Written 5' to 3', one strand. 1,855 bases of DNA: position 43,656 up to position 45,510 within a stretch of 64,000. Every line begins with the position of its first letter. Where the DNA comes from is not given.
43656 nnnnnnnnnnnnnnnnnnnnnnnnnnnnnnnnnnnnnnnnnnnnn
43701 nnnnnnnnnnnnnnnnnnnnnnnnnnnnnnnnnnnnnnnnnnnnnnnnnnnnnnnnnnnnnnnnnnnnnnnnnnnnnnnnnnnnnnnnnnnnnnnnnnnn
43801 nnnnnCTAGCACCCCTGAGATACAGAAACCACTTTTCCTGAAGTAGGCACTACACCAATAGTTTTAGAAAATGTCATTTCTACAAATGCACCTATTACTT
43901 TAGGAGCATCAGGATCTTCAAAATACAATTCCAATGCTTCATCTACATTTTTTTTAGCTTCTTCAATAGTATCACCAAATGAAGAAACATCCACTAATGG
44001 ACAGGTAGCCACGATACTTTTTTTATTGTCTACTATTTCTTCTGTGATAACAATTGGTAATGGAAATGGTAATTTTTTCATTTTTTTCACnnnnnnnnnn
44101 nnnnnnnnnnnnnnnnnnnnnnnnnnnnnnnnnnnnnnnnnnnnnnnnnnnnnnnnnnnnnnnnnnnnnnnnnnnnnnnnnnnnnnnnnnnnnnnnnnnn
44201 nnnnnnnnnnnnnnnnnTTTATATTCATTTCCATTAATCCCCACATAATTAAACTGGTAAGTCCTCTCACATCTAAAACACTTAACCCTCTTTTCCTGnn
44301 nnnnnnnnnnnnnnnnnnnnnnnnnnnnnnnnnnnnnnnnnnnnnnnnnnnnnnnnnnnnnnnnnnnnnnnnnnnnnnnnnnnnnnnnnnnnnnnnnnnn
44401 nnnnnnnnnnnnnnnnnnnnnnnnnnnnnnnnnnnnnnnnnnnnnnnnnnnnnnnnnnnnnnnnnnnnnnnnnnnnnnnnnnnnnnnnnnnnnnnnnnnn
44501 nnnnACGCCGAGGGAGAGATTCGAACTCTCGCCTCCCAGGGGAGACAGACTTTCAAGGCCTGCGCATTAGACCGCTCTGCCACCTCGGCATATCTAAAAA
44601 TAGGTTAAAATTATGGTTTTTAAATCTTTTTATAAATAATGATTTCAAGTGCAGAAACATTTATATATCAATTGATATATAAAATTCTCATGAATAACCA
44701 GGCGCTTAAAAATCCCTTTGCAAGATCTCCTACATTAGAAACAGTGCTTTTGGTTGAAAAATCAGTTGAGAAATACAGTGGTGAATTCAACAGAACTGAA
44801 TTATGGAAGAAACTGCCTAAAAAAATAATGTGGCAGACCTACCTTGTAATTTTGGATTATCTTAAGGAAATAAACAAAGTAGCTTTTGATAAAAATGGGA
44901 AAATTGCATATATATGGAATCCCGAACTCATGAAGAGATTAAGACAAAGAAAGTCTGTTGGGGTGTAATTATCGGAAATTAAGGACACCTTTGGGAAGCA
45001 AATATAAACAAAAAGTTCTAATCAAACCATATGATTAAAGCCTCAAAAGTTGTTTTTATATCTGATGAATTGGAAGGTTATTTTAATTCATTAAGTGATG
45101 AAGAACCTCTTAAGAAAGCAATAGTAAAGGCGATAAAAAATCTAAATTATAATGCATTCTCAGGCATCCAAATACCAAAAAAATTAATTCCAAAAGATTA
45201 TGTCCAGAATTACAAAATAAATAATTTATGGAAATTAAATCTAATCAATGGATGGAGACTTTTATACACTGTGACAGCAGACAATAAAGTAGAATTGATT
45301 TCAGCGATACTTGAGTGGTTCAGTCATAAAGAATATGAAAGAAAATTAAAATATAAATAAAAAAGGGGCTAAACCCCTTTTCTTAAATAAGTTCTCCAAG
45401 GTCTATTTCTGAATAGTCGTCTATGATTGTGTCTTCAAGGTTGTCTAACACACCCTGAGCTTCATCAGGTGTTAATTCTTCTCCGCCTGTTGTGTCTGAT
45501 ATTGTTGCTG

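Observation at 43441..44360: hicB-hicA cassette bracketed by ~100-nt direct repeats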

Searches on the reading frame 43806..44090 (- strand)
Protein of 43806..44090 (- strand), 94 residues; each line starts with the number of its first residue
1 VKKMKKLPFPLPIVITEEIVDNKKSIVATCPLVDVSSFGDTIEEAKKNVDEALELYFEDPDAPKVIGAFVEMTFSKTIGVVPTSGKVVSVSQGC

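Call 8: search_protein_families(library=pfam, proteins=[window:43806-44090:-], max_evalue=0.01)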
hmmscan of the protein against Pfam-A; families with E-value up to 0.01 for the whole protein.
window:43806-44090:- (94 aa): 1 family
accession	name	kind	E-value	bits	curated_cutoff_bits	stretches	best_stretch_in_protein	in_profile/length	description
PF15919.11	HicB_lk_antitox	-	0.0015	19.1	27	1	12-59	2-47/123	HicB_like antitoxin of bacterial toxin-antitoxin system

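Call 47: find_encoding_contigs(protein=window:43806-44081:-, flank=5000)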
Protein window:43806-44081:- (91 aa): no gene with exactly this product is on record in the collection.

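Call 49: find_encoding_contigs(protein=window:43806-44090:-, flank=5000)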
Protein window:43806-44090:- (94 aa): no gene with exactly this product is on record in the collection.

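Call 62: search_protein_families(library=padloc, proteins=[window:43806-44081:-], max_evalue=0.001)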
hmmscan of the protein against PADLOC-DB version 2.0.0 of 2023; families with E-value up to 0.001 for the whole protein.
window:43806-44081:- (91 aa): 0 families

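Call 67: find_homologous_proteins(query=window:43806-44081:-, max_evalue=0.000001)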
Query window:43806-44081:- (91 aa): 2 proteins with E <= 0.000001 among 22 candidates.
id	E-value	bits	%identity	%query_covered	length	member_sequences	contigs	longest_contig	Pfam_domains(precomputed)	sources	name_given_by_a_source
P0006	2.9e-51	189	100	100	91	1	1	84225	-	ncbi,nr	ncbi:MAG: type II toxin-antitoxin system HicB family antitoxin [Candidatus Nanoarchaeia archaeon]|nr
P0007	3.4e-7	48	56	59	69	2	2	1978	-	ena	-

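Call 68: find_encoding_contigs(protein=P0007, flank=3000)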
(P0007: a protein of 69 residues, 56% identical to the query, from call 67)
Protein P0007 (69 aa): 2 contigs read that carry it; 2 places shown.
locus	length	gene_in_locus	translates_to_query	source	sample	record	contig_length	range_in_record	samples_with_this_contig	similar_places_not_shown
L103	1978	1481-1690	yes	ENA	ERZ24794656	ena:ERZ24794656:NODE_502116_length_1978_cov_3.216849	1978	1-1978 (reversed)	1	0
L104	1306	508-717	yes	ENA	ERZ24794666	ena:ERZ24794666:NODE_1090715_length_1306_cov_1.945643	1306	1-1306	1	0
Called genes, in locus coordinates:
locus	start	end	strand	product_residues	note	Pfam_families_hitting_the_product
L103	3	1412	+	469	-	?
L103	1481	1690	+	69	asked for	-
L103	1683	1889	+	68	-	PF07927:HicA_toxin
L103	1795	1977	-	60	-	?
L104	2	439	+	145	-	?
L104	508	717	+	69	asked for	-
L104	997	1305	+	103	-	?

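Call 93: search_protein_families(library=ncbifam, proteins=[window:43806-44081:-], max_evalue=0.01)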
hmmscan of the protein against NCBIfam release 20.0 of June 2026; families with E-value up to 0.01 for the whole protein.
window:43806-44081:- (91 aa): 0 families

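Call 94: search_solved_structures(query=window:43806-44081:-, max_evalue=1)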
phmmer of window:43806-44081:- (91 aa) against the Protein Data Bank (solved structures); distinct sequences matched with E-value up to 1: 2.
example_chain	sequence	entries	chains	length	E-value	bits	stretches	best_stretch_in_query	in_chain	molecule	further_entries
4aq1_A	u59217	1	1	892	0.21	15.2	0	45-88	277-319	SBSB PROTEIN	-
4aq1_C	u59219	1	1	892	0.21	15.2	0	45-88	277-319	SBSB PROTEIN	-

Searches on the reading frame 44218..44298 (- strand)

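Call 96: search_protein_families(library=pfam, proteins=[window:44218-44298:-], max_evalue=1)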
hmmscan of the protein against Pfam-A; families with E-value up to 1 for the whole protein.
seq(27 aa): 1 family
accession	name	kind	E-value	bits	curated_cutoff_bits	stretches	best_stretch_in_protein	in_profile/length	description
PF24860.1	FdhE_C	-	0.093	13.4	27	1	5-24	1-20/82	FdhE, C-terminal domain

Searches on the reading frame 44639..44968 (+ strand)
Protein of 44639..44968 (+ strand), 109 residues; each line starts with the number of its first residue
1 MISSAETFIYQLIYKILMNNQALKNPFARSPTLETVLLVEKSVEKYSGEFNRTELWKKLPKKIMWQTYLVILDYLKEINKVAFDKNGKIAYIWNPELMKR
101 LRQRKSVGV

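Call 8: search_protein_families(library=pfam, proteins=[window:44639-44968:+], max_evalue=0.01)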
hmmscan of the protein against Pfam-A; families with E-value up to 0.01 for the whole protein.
window:44639-44968:+ (109 aa): 0 families

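Call 48: find_encoding_contigs(protein=window:44639-44968:+, flank=5000)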
Protein window:44639-44968:+ (109 aa): 1 contig read that carries it; 1 place shown.
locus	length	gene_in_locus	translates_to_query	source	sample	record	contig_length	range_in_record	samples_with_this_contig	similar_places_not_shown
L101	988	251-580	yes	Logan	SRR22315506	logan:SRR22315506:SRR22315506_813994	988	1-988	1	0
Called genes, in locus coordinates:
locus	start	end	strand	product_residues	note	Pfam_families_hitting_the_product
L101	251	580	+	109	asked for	-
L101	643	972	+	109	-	-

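Call 62: search_protein_families(library=padloc, proteins=[window:44639-44968:+], max_evalue=0.001)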
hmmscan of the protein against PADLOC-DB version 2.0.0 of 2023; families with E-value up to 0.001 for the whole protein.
window:44639-44968:+ (109 aa): 0 families

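Call 93: search_protein_families(library=ncbifam, proteins=[window:44639-44968:+], max_evalue=0.01)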
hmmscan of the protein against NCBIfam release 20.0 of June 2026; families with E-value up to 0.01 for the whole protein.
window:44639-44968:+ (109 aa): 0 families

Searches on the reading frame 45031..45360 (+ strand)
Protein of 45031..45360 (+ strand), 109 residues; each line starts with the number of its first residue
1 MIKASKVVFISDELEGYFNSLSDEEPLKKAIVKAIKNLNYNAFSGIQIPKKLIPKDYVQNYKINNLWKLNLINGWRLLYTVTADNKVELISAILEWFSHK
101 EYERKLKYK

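Call 8: search_protein_families(library=pfam, proteins=[window:45031-45360:+], max_evalue=0.01)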
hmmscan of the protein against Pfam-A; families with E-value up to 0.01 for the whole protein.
window:45031-45360:+ (109 aa): 1 family
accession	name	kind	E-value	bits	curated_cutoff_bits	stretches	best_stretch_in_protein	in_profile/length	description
PF06769.20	YoeB_toxin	-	0.0041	17.5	27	1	11-92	3-76/80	YoeB-like toxin of bacterial type II toxin-antitoxin system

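Call 62: search_protein_families(library=padloc, proteins=[window:45031-45360:+], max_evalue=0.001)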
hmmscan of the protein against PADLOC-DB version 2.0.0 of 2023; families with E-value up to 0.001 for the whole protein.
window:45031-45360:+ (109 aa): 0 families

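Call 93: search_protein_families(library=ncbifam, proteins=[window:45031-45360:+], max_evalue=0.01)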
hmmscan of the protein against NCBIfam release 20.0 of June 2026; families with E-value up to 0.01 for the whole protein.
window:45031-45360:+ (109 aa): 0 families
